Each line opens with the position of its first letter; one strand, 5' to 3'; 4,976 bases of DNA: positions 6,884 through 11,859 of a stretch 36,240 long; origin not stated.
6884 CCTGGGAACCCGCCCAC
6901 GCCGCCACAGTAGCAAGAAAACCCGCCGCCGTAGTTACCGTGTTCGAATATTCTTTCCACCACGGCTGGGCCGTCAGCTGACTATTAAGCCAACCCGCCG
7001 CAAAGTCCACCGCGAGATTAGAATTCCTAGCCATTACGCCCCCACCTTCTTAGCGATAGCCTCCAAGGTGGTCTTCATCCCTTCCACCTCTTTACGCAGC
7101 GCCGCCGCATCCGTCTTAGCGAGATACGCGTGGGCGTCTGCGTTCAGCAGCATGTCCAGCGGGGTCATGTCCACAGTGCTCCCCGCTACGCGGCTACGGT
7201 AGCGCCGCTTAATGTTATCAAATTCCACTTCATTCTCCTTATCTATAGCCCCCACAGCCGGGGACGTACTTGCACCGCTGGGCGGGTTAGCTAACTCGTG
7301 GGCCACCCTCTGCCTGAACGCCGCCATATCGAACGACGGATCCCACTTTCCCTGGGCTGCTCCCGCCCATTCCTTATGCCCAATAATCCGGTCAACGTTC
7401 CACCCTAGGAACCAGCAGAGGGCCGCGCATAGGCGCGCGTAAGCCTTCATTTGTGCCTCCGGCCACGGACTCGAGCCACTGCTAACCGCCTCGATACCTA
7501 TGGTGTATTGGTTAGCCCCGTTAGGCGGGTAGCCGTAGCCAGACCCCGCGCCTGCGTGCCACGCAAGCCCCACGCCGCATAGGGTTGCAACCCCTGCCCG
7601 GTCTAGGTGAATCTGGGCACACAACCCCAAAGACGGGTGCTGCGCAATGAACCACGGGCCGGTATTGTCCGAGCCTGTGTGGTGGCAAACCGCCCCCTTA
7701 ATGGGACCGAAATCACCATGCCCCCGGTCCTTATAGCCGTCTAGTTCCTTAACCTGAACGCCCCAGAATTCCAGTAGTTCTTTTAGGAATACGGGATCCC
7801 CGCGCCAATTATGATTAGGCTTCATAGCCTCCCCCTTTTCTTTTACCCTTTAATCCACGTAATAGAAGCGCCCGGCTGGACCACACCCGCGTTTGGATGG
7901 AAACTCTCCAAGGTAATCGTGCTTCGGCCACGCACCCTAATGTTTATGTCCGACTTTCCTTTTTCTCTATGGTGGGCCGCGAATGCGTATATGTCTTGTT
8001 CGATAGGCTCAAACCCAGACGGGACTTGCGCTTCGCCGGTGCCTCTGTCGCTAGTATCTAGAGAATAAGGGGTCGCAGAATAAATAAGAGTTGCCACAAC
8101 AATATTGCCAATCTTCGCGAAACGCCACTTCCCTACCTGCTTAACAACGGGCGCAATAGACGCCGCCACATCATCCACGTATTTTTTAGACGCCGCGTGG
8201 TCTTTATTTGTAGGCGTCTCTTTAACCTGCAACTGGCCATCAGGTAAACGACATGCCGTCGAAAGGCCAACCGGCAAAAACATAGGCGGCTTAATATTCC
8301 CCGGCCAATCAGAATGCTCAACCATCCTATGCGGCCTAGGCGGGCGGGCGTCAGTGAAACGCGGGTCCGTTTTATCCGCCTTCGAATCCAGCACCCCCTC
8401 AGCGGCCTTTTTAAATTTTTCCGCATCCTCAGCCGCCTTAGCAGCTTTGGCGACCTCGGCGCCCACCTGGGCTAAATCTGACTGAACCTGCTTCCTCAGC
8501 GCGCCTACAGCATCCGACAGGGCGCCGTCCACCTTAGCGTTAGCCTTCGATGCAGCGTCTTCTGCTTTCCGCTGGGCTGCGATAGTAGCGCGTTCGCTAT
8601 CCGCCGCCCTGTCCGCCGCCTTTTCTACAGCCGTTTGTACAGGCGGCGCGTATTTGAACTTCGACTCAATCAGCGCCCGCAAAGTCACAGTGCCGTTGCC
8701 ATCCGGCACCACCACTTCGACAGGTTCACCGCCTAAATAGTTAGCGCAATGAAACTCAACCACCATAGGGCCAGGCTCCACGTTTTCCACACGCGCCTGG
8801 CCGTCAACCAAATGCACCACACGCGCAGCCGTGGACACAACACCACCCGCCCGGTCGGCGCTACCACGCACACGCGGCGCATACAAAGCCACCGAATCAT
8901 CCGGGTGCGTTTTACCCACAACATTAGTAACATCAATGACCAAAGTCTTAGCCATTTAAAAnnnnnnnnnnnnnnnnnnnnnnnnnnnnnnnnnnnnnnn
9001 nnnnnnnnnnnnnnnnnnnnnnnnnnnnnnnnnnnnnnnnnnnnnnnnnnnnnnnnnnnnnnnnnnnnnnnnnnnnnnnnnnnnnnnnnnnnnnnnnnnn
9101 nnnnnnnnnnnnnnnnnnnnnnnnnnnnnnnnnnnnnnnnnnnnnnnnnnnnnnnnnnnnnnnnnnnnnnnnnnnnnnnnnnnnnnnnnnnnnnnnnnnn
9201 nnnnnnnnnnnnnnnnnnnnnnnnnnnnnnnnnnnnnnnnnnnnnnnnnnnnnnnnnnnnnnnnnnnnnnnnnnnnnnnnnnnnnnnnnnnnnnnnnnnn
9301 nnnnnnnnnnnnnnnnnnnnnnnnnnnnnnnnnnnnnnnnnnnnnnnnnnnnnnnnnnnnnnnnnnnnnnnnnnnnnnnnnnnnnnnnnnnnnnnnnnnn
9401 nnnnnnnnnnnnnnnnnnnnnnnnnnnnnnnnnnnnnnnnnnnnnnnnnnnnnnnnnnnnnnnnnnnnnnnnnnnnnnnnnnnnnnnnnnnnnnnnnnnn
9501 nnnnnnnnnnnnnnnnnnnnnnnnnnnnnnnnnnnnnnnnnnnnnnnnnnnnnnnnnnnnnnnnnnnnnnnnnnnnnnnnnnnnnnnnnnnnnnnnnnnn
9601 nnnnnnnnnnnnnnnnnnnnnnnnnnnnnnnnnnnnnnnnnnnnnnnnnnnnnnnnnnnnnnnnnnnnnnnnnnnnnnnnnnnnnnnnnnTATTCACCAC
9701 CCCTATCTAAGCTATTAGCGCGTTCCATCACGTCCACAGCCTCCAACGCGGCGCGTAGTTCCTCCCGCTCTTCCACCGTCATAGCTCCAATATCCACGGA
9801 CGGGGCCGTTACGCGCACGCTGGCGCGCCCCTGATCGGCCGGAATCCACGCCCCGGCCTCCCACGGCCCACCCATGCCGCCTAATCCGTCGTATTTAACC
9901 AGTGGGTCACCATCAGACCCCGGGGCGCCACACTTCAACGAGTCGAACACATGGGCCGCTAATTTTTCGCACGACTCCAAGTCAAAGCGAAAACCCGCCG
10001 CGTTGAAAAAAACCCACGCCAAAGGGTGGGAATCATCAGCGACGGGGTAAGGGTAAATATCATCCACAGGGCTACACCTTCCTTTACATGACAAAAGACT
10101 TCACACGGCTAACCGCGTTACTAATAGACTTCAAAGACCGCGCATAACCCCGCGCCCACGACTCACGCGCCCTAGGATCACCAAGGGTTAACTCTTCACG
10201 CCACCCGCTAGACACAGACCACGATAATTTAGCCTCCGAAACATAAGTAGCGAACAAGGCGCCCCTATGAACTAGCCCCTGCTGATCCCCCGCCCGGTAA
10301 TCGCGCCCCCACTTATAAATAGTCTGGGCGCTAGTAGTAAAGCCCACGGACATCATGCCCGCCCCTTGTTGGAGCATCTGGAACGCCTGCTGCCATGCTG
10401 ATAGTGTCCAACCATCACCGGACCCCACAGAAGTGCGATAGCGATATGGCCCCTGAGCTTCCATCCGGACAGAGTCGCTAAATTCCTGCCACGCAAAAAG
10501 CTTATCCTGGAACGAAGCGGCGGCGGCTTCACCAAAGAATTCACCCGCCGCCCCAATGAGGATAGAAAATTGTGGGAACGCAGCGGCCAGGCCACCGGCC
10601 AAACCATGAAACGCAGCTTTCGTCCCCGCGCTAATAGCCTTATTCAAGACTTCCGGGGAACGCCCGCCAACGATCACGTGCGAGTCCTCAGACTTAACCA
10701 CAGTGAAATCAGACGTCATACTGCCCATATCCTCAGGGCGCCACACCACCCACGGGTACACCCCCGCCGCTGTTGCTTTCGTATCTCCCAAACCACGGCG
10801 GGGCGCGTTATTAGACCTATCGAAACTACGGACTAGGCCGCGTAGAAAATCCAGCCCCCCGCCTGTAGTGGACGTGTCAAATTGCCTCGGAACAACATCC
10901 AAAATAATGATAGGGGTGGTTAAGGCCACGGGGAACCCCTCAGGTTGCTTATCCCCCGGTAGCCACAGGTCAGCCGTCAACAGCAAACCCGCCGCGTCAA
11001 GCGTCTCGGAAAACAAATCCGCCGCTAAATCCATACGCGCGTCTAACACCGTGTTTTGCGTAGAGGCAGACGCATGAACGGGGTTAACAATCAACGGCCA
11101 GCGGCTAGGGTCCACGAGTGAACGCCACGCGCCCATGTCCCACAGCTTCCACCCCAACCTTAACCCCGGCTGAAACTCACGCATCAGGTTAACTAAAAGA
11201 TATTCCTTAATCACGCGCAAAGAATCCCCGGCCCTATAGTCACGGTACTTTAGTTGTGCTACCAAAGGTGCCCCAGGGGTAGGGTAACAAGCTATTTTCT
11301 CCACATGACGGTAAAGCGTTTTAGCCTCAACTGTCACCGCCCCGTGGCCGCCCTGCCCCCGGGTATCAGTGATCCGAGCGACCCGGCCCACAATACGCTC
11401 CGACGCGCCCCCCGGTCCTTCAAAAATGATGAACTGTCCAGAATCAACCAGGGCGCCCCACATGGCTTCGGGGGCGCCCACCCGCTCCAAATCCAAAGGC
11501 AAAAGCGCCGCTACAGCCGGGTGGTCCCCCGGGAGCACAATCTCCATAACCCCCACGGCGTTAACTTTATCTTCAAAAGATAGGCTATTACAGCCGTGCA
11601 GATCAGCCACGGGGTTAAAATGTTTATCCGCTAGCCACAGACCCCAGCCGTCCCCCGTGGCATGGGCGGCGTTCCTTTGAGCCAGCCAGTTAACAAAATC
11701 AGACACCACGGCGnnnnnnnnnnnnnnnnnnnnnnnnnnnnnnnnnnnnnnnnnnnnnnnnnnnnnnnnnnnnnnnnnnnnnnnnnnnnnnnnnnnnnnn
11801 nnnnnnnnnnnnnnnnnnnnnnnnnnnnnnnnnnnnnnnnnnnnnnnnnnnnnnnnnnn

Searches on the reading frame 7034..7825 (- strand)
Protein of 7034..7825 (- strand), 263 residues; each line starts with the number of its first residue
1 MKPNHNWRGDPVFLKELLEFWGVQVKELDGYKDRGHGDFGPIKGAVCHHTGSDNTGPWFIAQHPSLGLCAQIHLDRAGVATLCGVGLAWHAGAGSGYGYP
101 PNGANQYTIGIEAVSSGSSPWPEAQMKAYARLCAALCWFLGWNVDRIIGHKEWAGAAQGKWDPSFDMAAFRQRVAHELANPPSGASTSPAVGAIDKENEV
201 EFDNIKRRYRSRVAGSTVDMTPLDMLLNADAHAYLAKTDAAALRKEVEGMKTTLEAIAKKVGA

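Call 73: search_protein_families(library=phrogs, proteins=[window:7034-7825:-], max_evalue=0.00001)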
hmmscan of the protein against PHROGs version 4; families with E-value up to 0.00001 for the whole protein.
window:7034-7825:- (263 aa): 9 families
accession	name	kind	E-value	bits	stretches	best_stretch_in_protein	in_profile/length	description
phrog_880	-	lysis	1.6e-46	160.6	1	8-205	155-362/435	endolysin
phrog_700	-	lysis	7e-37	128.9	1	2-251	187-441/491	endolysin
phrog_2998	-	lysis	1.1e-33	118.5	1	4-201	88-320/485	endolysin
phrog_1493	-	lysis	3.4e-16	60.4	1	37-215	29-212/394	endolysin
phrog_1794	-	lysis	2.2e-14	54.6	1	42-188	56-213/336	amidase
phrog_15001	-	lysis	1.1e-10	42.2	1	88-188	100-208/367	endolysin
phrog_833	-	lysis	1.9e-09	38.6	1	38-160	26-150/294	endolysin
phrog_9611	-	lysis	1.1e-08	36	1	88-196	77-188/246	endolysin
phrog_670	-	lysis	7.1e-08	32.8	1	88-207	166-272/596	endolysin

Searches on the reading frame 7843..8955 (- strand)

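Call 73: search_protein_families(library=phrogs, proteins=[window:7843-8955:-], max_evalue=0.00001)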
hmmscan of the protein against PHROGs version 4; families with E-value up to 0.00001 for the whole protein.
window:7843-8955:- (370 aa): 2 families
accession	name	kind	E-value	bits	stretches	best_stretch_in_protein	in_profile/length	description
phrog_32265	-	unknown function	2.3e-30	107.1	1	1-180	1-174/609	-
phrog_1718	-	tail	1.1e-12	48.7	1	5-190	4-180/559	tail protein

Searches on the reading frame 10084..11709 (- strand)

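Call 73: search_protein_families(library=phrogs, proteins=[window:10084-11709:-], max_evalue=0.00001)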
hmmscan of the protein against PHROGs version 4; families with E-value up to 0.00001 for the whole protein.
window:10084-11709:- (541 aa): 1 family
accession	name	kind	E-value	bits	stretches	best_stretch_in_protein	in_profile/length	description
phrog_110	-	tail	6.6e-82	276.6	1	21-535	60-576/678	minor tail protein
